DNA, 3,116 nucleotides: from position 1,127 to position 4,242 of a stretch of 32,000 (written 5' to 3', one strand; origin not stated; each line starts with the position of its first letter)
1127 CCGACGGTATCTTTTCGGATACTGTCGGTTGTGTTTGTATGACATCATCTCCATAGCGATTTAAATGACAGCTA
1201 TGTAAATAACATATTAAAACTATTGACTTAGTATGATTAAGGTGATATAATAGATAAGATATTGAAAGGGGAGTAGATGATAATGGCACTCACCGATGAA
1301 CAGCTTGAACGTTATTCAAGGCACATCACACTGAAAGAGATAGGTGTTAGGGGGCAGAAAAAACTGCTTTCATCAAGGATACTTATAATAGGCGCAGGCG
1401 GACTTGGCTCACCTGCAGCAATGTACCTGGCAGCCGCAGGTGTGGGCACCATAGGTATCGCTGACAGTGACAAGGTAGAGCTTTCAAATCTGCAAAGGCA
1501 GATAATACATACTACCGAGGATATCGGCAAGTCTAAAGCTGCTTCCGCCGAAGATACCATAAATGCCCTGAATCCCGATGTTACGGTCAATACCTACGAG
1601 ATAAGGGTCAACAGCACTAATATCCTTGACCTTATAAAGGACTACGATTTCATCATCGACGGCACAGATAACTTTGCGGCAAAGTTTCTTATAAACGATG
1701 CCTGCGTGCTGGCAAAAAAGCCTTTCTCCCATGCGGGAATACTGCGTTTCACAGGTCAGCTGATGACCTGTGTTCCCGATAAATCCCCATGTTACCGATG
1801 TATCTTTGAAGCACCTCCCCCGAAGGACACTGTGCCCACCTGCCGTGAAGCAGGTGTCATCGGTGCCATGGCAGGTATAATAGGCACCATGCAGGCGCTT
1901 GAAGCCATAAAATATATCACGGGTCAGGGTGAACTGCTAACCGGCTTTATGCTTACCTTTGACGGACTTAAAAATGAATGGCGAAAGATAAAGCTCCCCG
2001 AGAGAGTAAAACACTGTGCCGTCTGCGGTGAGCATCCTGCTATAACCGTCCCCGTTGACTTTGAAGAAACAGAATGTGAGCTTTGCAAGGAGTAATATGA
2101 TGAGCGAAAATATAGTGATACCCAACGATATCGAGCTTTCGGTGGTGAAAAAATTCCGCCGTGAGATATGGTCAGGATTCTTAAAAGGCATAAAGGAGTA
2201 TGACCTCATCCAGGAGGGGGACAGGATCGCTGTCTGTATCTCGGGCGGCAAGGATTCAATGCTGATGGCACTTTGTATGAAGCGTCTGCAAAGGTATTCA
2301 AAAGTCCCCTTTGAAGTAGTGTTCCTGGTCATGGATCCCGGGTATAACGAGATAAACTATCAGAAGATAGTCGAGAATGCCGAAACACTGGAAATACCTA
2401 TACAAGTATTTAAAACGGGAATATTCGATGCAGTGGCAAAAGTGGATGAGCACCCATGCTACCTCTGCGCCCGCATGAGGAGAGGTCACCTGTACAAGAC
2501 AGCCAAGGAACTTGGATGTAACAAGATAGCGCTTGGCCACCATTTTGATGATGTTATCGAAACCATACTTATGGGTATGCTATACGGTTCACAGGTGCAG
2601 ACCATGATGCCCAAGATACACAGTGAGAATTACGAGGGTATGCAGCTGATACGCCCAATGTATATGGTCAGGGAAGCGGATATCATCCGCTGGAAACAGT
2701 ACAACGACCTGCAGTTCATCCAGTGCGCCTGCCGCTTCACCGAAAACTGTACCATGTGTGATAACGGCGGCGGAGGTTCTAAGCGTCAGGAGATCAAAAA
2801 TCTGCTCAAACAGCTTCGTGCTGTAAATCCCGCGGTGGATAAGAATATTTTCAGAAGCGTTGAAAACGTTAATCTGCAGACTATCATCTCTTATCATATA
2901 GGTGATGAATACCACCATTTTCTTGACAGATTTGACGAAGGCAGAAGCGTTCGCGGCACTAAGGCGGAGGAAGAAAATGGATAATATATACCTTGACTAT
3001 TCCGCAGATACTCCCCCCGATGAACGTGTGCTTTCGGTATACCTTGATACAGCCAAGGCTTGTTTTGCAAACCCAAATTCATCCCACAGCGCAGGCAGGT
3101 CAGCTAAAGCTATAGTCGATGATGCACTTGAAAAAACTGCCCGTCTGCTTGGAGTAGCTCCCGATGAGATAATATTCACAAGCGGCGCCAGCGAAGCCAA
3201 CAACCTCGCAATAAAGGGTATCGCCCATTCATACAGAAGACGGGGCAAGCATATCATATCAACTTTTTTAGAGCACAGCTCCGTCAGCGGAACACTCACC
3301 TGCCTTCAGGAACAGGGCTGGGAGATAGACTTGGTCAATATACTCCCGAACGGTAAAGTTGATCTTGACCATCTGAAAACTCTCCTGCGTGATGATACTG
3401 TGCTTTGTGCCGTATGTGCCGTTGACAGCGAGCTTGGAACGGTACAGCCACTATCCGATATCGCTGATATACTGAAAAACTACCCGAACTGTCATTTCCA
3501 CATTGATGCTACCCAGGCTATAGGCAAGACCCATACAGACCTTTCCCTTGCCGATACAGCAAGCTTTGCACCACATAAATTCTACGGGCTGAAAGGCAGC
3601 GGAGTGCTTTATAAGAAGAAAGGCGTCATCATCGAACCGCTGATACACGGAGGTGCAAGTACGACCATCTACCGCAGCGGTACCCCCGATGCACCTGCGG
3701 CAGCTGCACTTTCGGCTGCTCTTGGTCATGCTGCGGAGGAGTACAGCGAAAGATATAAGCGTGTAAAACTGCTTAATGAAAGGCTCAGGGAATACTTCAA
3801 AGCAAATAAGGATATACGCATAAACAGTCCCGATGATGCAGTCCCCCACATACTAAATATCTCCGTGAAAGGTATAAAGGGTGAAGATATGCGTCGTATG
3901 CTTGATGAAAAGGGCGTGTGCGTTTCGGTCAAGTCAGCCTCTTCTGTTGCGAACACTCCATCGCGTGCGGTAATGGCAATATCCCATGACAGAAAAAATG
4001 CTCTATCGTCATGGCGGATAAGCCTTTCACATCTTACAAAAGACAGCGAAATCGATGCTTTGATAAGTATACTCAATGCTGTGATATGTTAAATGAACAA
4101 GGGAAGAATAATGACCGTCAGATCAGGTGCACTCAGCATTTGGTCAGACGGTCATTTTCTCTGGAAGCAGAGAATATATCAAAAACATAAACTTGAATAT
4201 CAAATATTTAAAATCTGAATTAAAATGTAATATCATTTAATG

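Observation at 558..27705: One Fn3-like module of about 90 aa is appended to five secreted proteins, in two sub-types that track protein class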

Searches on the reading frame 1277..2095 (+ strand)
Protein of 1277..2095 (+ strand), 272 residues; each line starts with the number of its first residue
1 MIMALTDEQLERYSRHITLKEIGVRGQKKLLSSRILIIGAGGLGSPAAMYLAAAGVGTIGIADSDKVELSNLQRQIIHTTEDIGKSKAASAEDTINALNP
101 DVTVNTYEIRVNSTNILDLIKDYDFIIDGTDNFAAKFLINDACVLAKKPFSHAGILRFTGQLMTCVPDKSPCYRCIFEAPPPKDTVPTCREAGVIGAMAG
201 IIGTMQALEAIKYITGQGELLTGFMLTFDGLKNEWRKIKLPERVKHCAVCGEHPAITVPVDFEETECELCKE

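Call 62: search_protein_families(library=pfam, proteins=[window:1277-2095:+], max_evalue=0.0001)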
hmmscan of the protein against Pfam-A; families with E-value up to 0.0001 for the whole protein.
window:1277-2095:+ (272 aa): 1 family
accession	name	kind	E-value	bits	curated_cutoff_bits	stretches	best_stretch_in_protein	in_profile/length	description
PF00899.27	ThiF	-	3.6e-90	301.7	28.1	1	13-248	1-237/238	ThiF family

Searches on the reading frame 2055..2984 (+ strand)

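Call 62: search_protein_families(library=pfam, proteins=[window:2055-2984:+], max_evalue=0.0001)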
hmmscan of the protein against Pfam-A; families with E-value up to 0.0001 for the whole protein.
window:2055-2984:+ (309 aa): 1 family
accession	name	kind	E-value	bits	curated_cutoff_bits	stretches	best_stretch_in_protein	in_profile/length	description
PF01171.26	ATP_bind_3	-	3.3e-18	66.5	27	1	58-223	2-165/182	PP-loop family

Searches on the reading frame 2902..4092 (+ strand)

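Call 62: search_protein_families(library=pfam, proteins=[window:2902-4092:+], max_evalue=0.0001)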
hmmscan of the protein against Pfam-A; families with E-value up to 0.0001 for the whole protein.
window:2902-4092:+ (396 aa): 1 family
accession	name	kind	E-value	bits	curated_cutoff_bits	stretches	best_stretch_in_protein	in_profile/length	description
PF00266.25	Aminotran_5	-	2.6e-60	204.8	21.5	1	29-387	1-371/371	Aminotransferase class-V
